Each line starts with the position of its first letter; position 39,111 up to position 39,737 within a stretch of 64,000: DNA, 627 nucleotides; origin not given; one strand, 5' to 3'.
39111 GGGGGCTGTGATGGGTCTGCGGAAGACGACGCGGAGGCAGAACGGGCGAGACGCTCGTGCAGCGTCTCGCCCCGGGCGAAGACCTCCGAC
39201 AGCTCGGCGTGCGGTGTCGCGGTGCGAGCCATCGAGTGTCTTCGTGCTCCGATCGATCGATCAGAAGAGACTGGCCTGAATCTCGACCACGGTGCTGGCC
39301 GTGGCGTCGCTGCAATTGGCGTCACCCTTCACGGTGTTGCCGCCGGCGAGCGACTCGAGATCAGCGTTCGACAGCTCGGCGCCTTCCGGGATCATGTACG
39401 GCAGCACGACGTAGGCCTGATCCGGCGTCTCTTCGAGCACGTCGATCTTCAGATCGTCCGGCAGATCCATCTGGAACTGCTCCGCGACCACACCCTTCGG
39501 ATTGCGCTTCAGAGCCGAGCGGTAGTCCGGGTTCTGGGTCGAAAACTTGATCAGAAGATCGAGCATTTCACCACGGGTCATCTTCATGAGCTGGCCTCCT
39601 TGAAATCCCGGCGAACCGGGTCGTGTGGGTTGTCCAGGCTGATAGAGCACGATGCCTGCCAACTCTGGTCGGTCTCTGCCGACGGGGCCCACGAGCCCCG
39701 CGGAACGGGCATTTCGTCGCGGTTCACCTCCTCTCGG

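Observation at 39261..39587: Precursor peptide: NHLP leader ending in LESLAGG, with a 25-aa core containing a single Cys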

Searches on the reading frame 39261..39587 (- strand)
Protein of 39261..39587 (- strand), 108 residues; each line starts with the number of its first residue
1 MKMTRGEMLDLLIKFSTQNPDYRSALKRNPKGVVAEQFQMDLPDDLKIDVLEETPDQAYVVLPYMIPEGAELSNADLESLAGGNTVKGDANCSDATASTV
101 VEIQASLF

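Call 8: search_protein_families(library=ncbifam, proteins=[window:39261-39587:-], max_evalue=1)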
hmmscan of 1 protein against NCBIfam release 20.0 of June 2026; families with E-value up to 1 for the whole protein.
window:39261-39587:- (108 aa): 6 families
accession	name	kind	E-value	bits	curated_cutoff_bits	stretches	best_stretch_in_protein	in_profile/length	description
TIGR03793.1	leader_NHLP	domain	3.9e-15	55.5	50.9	1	4-83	1-77/77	NHLP leader peptide family RiPP precursor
TIGR01323.1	nitrile_alph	equivalog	1.1e-08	34.9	249.85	1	19-88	114-182/189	nitrile hydratase subunit alpha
TIGR03887.1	thiocyan_alph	equivalog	2.8e-06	27.3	291.45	1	18-76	124-181/200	thiocyanate hydrolase subunit gamma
TIGR04497.1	GRASP_targ_2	subfamily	0.0074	16.3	32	1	68-85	11-28/50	putative ATP-grasp target RiPP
NF009948.0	PRK13412.1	equivalog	0.057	11.1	721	1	10-87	349-425/974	bifunctional fucokinase/fucose-1-phosphate guanylyltransferase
TIGR04149.1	GG_sam_targ_CFB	domain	0.17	11.8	25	1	70-96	15-41/43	TIGR04149 family rSAM-modified RiPP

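Call 11: search_protein_families(library=pfam, proteins=[window:39261-39587:-], max_evalue=0.001)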
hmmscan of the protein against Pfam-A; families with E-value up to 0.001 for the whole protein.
window:39261-39587:- (108 aa): 1 family
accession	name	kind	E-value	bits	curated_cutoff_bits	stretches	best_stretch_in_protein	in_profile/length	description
PF02979.21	NHase_alpha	-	4e-08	33.3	27.2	1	19-82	114-176/184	Nitrile hydratase, alpha chain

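Call 14: find_homologous_proteins(query=window:39261-39587:-, max_evalue=0.001)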
Query window:39261-39587:- (108 aa): 20 proteins with E <= 0.001 among 22 candidates.
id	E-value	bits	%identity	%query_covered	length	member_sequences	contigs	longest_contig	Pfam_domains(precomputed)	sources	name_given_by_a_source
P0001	4.2e-63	228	100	100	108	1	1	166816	PF02979.22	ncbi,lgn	ncbi:MAG: NHLP leader peptide family RiPP precursor [Acidobacteriota bacterium]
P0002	2.1e-49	184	82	100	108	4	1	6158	PF02979.22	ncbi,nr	ncbi:MAG: NHLP leader peptide family RiPP precursor [Holophagales bacterium]|nr:NHLP leader peptide 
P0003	1.5e-48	181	78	100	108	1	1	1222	PF02979.22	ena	-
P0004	7.9e-48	179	81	100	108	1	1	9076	PF02979.22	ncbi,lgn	ncbi:MAG: NHLP leader peptide family RiPP precursor [Acidobacteriota bacterium]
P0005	1.1e-47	178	81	100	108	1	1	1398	PF02979.22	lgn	-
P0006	8.0e-46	172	73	100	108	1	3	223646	PF02979.22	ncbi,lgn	-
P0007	8.8e-46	172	77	100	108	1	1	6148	PF02979.22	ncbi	ncbi:MAG: NHLP leader peptide family RiPP precursor [Acidobacteriota bacterium]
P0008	3.0e-45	170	73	100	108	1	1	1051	PF02979.22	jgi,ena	-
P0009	2.9e-44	167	72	100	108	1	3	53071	PF02979.22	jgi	jgi:hypothetical protein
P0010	1.0e-42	162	72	98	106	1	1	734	PF02979.22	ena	-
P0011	7.8e-42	159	70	100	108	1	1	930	PF02979.22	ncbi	-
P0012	1.1e-41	159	69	100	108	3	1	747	PF02979.22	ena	-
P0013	2.2e-41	158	69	100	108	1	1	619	PF02979.22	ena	-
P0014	4.5e-40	154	68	100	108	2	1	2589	PF02979.22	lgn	-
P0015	2.1e-37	145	67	98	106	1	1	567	PF02979.22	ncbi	-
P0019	1.1e-30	124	57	100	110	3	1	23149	PF02979.22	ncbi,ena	-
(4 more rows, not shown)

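Call 17: find_encoding_contigs(protein=window:39261-39587:-, flank=10000, max_places=3)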
Protein window:39261-39587:- (108 aa): 1 contig read that carries it; 1 place shown.
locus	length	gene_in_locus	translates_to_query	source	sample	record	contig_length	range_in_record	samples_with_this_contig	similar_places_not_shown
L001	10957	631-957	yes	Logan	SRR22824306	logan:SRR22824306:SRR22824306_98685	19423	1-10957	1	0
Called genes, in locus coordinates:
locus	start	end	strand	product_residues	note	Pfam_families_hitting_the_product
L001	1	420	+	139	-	?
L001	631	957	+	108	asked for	PF02979:NHase_alpha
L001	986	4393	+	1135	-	PF13575:DUF4135, PF05147:LANC_like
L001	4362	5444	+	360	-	PF00583:Acetyltransf_1 (weak)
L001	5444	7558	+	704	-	-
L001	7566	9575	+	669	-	PF02321:OEP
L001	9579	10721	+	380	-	PF25917:BSH_RND (faint), PF00364:Biotin_lipoyl (faint), PF25973:BSH_CzcB (weak), PF25984:BSH_YknX (faint), PF25994:HH_AprE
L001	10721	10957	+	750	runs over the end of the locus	PF03412:Peptidase_C39, PF00664:ABC_membrane, PF00005:ABC_tran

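Call 21: find_encoding_contigs(protein=P0006, flank=10000, max_places=2)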
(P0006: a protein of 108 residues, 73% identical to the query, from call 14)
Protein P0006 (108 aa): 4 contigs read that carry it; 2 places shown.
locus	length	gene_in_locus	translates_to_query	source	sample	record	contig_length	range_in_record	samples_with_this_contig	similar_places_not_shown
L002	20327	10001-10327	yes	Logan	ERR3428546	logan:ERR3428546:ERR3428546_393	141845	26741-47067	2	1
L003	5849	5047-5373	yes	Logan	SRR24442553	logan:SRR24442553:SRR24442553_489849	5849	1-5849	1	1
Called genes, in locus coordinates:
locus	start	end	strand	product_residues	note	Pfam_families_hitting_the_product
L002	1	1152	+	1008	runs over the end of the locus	PF12770:CHAT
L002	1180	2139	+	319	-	-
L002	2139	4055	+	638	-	PF00082:Peptidase_S8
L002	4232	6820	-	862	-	PF13620:CarboxypepD_reg (weak), PF00593:TonB_dep_Rec_b-barrel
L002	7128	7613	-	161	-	PF13466:STAS_2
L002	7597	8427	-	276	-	PF00027:cNMP_binding, PF00498:FHA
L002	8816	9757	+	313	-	PF00158:Sigma54_activat, PF07724:AAA_2 (weak), PF07728:AAA_5 (weak), PF14532:Sigma54_activ_2, PF25601:AAA_lid_14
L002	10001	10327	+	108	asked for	PF02979:NHase_alpha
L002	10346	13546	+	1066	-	PF13575:DUF4135, PF05147:LANC_like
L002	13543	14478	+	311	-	PF00583:Acetyltransf_1, PF13673:Acetyltransf_10 (weak), PF13508:Acetyltransf_7 (weak)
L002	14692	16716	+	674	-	PF02321:OEP (weak)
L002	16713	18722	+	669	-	-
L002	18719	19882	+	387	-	-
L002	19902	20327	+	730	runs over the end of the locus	PF03412:Peptidase_C39, PF00664:ABC_membrane, PF00005:ABC_tran, PF02463:SMC_N (faint)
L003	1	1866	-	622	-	?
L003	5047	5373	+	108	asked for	PF02979:NHase_alpha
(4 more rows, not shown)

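Call 22: find_encoding_contigs(protein=P0009, flank=10000, max_places=2)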
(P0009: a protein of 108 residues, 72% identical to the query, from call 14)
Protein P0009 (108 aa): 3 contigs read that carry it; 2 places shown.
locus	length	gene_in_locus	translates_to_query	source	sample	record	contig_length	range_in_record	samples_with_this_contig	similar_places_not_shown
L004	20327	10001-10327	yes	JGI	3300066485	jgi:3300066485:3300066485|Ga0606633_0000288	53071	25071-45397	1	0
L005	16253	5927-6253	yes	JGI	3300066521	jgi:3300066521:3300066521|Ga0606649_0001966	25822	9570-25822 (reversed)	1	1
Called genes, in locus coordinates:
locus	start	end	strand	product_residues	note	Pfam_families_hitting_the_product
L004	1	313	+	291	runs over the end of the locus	PF00459:Inositol_P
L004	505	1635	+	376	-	PF07396:Porin_O_P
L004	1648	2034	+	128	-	PF00126:HTH_1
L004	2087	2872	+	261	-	PF13531:SBP_bac_11, PF01547:SBP_bac_1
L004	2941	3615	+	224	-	PF00528:BPD_transp_1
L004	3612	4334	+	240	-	PF00005:ABC_tran, PF13304:AAA_21 (faint)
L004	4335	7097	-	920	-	PF00675:Peptidase_M16, PF05193:Peptidase_M16_C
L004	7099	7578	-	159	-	-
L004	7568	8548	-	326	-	-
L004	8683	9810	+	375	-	PF00158:Sigma54_activat, PF14532:Sigma54_activ_2, PF07728:AAA_5 (weak), PF25601:AAA_lid_14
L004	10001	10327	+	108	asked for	PF02979:NHase_alpha (weak)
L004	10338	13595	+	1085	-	PF13575:DUF4135, PF05147:LANC_like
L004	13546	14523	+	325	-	PF00583:Acetyltransf_1 (weak), PF13508:Acetyltransf_7 (weak)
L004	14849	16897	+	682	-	PF02321:OEP (faint)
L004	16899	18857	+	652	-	PF02321:OEP (weak)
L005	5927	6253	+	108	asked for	PF02979:NHase_alpha (weak)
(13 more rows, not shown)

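Call 23: find_encoding_contigs(protein=P0019, flank=10000, max_places=2)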
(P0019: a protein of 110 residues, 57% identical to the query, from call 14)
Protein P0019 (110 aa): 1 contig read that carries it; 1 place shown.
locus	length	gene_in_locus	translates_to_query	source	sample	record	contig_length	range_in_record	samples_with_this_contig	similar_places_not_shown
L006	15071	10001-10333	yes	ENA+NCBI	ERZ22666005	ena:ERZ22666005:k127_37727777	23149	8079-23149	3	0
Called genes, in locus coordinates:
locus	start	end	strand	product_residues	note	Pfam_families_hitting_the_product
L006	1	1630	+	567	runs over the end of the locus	PF00069:Pkinase, PF07714:PK_Tyr_Ser-Thr, PF17667:Pkinase_fungal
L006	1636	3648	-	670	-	PF08238:Sel1, PF00656:Peptidase_C14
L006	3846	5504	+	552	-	PF16697:Yop-YscD_cpl, PF00498:FHA, PF01590:GAF, PF13185:GAF_2, PF13492:GAF_3, PF07228:SpoIIE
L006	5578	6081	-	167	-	PF01740:STAS, PF13466:STAS_2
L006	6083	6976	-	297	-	PF00027:cNMP_binding, PF00498:FHA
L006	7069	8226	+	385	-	PF00158:Sigma54_activat, PF13191:AAA_16 (weak), PF14532:Sigma54_activ_2, PF00004:AAA (weak), PF07728:AAA_5 (weak), PF25601:AAA_lid_14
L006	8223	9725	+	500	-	PF00702:Hydrolase, PF13419:HAD_2, PF13242:Hydrolase_like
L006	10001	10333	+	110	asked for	PF02979:NHase_alpha (weak)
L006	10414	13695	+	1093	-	PF13575:DUF4135, PF05147:LANC_like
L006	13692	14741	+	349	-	-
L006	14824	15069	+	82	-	?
